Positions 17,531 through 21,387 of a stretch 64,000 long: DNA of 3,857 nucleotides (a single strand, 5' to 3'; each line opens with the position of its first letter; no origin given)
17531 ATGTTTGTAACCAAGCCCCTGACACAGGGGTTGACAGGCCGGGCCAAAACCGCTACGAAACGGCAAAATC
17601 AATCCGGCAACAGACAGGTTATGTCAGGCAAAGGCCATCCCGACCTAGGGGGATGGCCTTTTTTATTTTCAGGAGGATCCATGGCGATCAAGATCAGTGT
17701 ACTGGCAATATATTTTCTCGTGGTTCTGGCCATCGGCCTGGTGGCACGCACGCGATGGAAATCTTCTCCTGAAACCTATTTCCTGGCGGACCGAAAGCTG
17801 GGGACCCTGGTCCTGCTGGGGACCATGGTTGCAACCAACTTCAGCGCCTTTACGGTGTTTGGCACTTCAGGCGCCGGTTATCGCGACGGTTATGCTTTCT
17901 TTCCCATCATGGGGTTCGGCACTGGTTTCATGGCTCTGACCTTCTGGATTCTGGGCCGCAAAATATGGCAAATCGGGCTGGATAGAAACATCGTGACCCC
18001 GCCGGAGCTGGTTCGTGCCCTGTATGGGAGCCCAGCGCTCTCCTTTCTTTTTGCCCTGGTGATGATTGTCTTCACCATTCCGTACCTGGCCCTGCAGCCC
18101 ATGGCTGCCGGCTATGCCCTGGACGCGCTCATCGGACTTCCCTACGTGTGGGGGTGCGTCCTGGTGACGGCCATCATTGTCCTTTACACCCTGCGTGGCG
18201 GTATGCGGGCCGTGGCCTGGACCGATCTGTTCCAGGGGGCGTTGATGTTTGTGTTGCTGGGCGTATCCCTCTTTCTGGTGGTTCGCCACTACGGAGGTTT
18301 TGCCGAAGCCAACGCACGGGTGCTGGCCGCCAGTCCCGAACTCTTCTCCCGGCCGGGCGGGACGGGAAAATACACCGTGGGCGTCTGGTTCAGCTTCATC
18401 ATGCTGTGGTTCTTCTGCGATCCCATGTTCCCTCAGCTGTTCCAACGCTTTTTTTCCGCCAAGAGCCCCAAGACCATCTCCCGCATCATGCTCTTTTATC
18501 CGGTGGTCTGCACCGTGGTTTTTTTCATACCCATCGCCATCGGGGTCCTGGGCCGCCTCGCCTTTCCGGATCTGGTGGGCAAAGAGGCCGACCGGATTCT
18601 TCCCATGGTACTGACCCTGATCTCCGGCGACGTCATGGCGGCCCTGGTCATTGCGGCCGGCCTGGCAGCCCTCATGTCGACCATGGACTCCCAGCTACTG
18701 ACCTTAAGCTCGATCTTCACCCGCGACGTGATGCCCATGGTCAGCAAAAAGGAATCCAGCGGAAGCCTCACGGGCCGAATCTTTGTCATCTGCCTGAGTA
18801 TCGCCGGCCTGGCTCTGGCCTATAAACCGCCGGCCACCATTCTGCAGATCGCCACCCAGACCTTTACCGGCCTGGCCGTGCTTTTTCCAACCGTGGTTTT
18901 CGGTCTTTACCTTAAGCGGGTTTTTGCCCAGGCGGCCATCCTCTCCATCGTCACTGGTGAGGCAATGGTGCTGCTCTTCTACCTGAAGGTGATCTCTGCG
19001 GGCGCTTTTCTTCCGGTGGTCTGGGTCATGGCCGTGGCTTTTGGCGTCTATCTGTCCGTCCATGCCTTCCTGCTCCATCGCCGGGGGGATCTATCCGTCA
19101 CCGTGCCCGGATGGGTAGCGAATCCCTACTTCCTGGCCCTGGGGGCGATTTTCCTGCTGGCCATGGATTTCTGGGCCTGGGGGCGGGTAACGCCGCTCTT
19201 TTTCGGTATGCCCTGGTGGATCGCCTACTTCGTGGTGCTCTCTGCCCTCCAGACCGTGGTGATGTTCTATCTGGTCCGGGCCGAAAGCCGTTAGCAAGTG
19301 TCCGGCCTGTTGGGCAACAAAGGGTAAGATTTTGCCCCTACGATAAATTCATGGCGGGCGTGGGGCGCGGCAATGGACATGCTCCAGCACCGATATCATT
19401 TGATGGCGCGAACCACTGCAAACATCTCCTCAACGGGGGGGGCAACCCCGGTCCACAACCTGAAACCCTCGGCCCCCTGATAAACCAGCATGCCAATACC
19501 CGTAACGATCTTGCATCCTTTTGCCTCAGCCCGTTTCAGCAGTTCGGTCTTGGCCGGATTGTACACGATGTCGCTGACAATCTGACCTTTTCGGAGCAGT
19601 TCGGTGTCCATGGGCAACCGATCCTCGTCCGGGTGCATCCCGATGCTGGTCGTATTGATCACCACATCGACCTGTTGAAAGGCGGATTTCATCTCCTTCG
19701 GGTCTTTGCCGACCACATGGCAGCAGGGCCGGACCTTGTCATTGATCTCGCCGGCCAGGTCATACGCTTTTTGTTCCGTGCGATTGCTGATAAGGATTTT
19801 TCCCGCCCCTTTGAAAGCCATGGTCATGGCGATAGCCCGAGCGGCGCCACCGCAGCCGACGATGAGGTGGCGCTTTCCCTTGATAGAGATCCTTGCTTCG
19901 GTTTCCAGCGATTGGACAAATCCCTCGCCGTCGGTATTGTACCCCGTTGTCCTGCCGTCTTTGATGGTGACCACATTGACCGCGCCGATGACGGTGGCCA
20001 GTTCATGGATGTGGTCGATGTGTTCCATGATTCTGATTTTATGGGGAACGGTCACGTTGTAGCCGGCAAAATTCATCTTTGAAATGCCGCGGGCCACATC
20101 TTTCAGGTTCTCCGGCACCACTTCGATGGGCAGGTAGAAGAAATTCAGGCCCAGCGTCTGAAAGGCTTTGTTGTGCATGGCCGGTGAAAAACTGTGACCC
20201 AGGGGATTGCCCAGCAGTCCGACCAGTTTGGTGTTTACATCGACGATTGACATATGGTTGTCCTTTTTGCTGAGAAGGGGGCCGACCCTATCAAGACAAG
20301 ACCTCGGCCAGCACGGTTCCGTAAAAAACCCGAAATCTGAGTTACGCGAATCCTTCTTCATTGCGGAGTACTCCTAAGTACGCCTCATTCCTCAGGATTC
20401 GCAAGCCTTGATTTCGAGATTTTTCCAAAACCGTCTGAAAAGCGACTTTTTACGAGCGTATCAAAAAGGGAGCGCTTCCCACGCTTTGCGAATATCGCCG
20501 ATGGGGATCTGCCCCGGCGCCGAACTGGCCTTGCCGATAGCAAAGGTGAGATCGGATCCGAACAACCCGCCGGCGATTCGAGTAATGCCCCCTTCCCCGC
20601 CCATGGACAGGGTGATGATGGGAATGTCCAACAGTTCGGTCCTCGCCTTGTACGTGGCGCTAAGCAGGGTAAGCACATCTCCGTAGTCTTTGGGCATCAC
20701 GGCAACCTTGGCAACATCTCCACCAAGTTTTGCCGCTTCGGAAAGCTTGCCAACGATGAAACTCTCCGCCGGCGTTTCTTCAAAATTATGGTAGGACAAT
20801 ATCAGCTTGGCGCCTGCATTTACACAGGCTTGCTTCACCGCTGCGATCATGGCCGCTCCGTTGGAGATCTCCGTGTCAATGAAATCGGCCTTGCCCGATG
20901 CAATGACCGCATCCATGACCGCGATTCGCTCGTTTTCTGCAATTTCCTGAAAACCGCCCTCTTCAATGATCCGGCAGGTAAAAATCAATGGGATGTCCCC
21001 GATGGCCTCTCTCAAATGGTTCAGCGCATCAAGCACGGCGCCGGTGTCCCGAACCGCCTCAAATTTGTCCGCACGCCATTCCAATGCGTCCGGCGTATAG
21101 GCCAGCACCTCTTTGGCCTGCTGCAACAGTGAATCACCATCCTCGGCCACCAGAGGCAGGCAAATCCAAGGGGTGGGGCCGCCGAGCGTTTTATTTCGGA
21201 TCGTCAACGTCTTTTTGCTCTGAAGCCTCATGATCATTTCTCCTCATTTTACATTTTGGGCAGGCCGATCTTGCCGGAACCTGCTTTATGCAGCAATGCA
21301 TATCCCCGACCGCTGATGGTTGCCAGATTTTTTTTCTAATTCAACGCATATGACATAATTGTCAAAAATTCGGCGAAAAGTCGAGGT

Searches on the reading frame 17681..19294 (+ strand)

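Call 6: search_protein_families(library=ncbifam, proteins=[window:17681-19294:+])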
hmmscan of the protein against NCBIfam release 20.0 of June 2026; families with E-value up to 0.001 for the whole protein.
window:17681-19294:+ (537 aa): 9 families
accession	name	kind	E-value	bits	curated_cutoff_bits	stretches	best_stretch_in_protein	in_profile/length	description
TIGR00813.1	sss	superfamily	2e-53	182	184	1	33-426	1-411/411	sodium/solute symporter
TIGR02119.1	panF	equivalog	6.2e-51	173.9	328.05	1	8-458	7-462/471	sodium/pantothenate symporter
TIGR02121.1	Na_Pro_sym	equivalog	7e-43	147.1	515.5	1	6-435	5-439/488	sodium/proline symporter PutP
NF011948.0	PRK15419.1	equivalog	4.9e-22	78.5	955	1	4-433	4-444/502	sodium/proline symporter PutP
NF046076.1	monocarbox_MctP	equivalog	3e-21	75.7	625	1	5-465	2-468/481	monocarboxylate uptake permease MctP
TIGR03648.1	Na_symport_lg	subfamily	1.8e-20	72.9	320.75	2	317-436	360-482/547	VC_2705 family sodium/solute symporter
NF007790.0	PRK10484.1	equivalog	8.7e-18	64.4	401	1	5-454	7-472/527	solute:sodium symporter family transporter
NF006903.2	PRK09395.1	subfamily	6.1e-06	24.9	750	1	5-431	38-476/552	cation/acetate symporter ActP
TIGR02711.1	symport_actP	equivalog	2.9e-05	23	1099.25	1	8-327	38-349/549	cation/acetate symporter ActP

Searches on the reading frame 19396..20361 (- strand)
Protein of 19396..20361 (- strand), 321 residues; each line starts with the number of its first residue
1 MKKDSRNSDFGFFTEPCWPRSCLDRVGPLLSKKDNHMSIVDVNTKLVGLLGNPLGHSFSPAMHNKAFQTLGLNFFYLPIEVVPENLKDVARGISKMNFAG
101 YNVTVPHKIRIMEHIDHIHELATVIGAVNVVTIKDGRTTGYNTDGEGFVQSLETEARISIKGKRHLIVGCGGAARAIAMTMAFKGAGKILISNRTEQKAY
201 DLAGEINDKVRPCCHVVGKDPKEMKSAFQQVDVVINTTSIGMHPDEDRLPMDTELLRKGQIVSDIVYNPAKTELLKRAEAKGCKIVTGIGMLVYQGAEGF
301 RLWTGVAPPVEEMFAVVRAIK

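Call 6: search_protein_families(library=ncbifam, proteins=[window:19396-20361:-])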
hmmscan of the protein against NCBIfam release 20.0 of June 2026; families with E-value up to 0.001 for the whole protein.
window:19396-20361:- (321 aa): 21 families
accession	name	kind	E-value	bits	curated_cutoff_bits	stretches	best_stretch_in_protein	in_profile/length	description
TIGR00507.1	aroE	equivalog_domain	2.3e-83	279.4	200.2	1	45-318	1-266/270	shikimate dehydrogenase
NF001319.0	PRK00258.3-3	equivalog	1.3e-82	276.9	252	1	41-317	3-270/279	shikimate dehydrogenase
NF009200.0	PRK12548.1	subfamily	1.4e-76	257.6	432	1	40-314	5-284/289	shikimate dehydrogenase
NF001314.0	PRK00258.2-2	equivalog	1.3e-73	247.6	248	1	40-316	3-283/290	shikimate dehydrogenase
NF001312.0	PRK00258.1-4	equivalog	7.1e-73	245.3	295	1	43-313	8-273/285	shikimate dehydrogenase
NF001313.0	PRK00258.2-1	equivalog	5.1e-72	242.8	431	1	40-317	5-286/290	shikimate dehydrogenase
NF001322.0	PRK00258.3-6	equivalog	3.3e-68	229.9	285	1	44-315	5-261/272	shikimate dehydrogenase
NF009201.0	PRK12549.1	subfamily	1.7e-63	214.4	235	1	44-319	7-282/286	shikimate dehydrogenase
NF001315.0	PRK00258.2-4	equivalog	7.1e-60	202.6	413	1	40-315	3-277/284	shikimate dehydrogenase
NF001310.0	PRK00258.1-2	equivalog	2.4e-56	190.9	221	1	49-319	7-274/279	shikimate dehydrogenase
NF009390.0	PRK12749.1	equivalog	9.6e-55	186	349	1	43-313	6-280/288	quinate/shikimate dehydrogenase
NF001311.0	PRK00258.1-3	equivalog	1.1e-51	175.6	235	1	47-315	8-267/279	shikimate dehydrogenase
NF001316.0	PRK00258.2-5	equivalog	3.8e-49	167.3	247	1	45-318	2-258/263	shikimate dehydrogenase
TIGR01809.1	Shik-DH-AROM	equivalog_domain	1.7e-44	152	196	1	43-315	4-280/282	shikimate dehydrogenase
NF010631.0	PRK14027.1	equivalog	8.5e-42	143.4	515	1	45-315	5-278/283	quinate/shikimate dehydrogenase (NAD+)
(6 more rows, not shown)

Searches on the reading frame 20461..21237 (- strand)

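Call 6: search_protein_families(library=ncbifam, proteins=[window:20461-21237:-])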
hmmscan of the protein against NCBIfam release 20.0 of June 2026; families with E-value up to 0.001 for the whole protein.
window:20461-21237:- (258 aa): 5 families
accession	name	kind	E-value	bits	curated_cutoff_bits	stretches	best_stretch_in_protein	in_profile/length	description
TIGR01093.1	aroD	equivalog_domain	2e-61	208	139.3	1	25-253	2-229/229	type I 3-dehydroquinate dehydratase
NF002683.0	PRK02412.2-2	equivalog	7e-23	81.2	329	1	56-254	23-209/215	3-dehydroquinate dehydratase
NF002321.0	PRK01261.1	equivalog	4.9e-10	39.7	287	1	5-255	3-225/229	3-dehydroquinate dehydratase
NF010091.0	PRK13576.1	equivalog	1.8e-06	27.9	263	1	50-253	27-203/216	type I 3-dehydroquinate dehydratase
NF006802.0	PRK09310.1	equivalog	0.00014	20.9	598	1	112-248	75-202/477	bifunctional 3-dehydroquinate dehydratase/shikimate dehydrogenase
